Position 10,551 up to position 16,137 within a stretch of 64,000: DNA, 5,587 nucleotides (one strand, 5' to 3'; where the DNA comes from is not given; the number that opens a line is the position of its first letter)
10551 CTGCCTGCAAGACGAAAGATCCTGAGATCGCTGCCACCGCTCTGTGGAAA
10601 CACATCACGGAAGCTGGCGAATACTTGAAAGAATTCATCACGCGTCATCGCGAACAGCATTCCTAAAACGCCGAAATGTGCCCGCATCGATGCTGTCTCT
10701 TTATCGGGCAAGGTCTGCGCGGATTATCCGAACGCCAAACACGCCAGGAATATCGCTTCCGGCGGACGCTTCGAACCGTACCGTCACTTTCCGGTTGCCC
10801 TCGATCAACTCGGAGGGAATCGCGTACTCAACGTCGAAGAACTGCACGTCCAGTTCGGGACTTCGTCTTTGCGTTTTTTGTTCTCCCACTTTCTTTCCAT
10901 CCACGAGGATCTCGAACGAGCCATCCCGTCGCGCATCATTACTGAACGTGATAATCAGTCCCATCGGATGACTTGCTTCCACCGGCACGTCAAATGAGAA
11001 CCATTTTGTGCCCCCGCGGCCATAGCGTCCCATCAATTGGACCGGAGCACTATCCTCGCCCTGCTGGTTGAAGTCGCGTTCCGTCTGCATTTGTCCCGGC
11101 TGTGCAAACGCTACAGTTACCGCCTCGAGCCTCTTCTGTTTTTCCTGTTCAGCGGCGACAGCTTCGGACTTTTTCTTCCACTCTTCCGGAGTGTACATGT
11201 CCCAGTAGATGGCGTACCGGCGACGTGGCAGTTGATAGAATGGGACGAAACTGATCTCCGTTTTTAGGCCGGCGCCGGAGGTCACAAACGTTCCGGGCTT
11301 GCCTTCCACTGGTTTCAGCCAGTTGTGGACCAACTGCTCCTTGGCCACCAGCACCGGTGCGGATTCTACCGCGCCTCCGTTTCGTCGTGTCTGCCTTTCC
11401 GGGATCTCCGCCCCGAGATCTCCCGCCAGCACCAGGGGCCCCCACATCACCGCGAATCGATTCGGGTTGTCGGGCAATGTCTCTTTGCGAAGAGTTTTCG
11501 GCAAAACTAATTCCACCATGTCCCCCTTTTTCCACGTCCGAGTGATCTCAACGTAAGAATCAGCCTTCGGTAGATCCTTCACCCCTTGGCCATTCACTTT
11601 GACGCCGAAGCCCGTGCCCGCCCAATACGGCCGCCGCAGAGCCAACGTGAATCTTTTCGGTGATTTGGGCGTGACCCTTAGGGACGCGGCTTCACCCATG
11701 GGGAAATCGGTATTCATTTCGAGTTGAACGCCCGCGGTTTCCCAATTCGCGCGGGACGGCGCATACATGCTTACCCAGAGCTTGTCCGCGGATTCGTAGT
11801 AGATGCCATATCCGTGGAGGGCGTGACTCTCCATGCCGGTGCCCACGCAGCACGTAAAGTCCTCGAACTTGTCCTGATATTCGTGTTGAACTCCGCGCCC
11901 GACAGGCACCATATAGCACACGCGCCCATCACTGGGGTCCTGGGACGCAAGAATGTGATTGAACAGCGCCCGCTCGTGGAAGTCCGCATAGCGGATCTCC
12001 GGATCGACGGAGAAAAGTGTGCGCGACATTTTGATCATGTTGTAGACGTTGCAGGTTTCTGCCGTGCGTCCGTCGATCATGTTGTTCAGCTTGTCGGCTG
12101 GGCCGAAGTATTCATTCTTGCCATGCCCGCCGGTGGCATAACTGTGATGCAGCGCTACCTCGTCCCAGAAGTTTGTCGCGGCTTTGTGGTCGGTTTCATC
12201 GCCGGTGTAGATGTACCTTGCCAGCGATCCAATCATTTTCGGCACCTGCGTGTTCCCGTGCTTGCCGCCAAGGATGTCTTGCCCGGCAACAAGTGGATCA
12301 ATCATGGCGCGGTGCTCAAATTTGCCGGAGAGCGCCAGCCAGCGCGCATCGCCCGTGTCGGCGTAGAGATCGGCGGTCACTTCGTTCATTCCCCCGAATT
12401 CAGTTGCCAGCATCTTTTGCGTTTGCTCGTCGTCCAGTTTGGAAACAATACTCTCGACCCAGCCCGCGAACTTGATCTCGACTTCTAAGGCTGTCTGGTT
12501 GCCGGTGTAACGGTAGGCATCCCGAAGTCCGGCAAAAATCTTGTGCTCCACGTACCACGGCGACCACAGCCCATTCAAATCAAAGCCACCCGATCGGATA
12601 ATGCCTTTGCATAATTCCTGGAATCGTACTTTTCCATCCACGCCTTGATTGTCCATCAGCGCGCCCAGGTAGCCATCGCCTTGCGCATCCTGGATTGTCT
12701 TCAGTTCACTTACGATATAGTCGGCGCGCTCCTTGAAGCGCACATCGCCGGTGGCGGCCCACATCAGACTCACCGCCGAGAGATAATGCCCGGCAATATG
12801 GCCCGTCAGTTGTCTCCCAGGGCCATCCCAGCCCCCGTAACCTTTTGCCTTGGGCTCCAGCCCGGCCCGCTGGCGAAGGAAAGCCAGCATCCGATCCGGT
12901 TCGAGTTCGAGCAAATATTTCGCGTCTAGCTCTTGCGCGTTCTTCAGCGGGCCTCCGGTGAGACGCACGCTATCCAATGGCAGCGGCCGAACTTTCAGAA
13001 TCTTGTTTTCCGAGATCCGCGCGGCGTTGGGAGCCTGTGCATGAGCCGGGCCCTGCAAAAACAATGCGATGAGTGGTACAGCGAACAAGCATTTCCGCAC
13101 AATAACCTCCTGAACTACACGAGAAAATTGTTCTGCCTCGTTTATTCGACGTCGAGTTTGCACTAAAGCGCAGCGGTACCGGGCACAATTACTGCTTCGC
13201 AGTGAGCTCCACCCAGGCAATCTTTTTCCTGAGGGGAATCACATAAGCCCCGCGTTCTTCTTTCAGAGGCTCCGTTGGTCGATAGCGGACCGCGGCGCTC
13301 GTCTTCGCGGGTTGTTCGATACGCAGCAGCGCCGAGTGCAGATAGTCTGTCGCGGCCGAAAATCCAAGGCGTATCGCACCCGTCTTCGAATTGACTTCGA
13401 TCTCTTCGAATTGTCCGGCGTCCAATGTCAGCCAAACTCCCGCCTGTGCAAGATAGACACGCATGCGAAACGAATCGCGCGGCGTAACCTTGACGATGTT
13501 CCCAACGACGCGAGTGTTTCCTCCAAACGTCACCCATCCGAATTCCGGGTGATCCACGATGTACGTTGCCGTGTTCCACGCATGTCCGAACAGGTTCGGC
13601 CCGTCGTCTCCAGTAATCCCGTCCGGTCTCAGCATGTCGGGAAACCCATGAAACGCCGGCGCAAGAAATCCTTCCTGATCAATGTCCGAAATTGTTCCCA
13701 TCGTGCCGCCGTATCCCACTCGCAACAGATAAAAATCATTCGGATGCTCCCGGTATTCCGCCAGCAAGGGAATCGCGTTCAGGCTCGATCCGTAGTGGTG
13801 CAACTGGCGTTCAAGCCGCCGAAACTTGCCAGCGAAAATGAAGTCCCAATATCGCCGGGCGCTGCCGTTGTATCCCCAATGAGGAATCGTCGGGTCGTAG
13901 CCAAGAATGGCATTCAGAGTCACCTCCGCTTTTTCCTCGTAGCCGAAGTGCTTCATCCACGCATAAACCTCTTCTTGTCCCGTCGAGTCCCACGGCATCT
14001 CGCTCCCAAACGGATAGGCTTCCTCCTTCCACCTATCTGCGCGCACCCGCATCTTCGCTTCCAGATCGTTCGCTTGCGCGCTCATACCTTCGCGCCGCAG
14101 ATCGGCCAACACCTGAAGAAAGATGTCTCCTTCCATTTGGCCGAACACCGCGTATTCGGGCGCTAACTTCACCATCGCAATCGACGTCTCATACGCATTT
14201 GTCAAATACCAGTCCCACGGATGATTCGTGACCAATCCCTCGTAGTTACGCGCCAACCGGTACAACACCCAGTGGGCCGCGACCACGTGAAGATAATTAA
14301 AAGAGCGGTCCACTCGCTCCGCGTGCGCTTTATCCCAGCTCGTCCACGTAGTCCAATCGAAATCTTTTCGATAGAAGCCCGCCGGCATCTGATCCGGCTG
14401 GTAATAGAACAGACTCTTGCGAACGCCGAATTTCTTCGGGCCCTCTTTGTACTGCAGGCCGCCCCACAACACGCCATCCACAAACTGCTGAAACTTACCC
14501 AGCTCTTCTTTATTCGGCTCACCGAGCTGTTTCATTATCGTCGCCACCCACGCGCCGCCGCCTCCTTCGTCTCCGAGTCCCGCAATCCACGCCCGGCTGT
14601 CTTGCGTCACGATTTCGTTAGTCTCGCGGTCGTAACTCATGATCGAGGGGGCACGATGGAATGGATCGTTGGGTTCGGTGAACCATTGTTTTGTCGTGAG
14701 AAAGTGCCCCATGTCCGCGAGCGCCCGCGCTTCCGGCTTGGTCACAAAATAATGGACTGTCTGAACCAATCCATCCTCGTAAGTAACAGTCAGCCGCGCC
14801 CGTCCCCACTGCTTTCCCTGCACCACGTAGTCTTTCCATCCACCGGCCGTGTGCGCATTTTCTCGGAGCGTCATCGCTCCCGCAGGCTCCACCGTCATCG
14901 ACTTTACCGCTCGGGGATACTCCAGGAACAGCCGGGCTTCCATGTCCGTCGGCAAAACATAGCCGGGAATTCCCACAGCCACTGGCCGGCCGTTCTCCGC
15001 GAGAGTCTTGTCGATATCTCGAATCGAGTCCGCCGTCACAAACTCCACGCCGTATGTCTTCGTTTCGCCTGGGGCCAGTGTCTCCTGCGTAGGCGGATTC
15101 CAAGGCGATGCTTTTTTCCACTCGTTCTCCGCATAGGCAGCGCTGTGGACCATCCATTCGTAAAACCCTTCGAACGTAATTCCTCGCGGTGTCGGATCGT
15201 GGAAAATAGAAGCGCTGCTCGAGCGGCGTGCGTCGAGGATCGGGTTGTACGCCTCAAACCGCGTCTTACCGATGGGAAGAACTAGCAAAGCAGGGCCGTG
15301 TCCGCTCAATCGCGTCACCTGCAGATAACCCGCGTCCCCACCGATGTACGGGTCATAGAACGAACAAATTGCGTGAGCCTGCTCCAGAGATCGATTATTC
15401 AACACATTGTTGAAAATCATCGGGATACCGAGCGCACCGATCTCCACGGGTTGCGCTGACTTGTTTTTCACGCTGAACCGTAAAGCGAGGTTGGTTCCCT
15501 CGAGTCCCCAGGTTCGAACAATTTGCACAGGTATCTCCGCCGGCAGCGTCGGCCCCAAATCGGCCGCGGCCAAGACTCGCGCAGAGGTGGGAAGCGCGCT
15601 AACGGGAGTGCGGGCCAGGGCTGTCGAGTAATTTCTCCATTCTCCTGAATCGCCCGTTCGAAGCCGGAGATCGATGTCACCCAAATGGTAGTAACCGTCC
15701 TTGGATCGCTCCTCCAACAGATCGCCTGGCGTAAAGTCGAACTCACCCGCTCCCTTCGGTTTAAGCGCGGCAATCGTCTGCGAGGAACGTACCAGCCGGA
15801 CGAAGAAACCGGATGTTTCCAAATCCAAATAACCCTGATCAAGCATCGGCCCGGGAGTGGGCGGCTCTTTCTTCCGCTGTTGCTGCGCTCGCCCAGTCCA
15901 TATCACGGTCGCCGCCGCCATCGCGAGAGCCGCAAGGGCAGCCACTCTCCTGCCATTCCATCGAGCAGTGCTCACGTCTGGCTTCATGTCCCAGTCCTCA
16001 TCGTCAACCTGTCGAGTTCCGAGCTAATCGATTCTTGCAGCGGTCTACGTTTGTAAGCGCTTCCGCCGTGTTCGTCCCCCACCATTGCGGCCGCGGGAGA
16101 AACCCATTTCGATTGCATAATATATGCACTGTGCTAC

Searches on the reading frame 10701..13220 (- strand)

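Call 10: search_protein_families(library=pfam, proteins=[window:10701-13220:-])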
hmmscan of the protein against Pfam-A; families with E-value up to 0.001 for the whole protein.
window:10701-13220:- (839 aa): 4 families
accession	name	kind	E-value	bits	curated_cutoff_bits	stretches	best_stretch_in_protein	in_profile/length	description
PF07944.18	Beta-AFase-like_GH127_cat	-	1.7e-115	386.5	24.9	1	84-467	1-372/376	Beta-L-arabinofuranosidase, GH127 catalytic domain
PF20736.2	Glyco_hydro127M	-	4e-24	85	24.2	1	481-574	2-94/95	Beta-L-arabinofuranosidase, GH127 middle domain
PF20620.4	DUF6805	-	1.2e-16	61.7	27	1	697-833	1-133/133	Family of unknown function (DUF6805)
PF16375.10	DUF4986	-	1e-05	26.5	29.5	1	618-673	26-84/84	Domain of unknown function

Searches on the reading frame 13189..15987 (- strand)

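Call 10: search_protein_families(library=pfam, proteins=[window:13189-15987:-])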
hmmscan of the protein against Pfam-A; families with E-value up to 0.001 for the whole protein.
window:13189-15987:- (932 aa): 1 family
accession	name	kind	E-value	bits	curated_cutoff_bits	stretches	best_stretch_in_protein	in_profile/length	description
PF18951.5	DUF5695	-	0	1305.4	25.2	1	65-922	2-852/857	Family of unknown function (DUF5695)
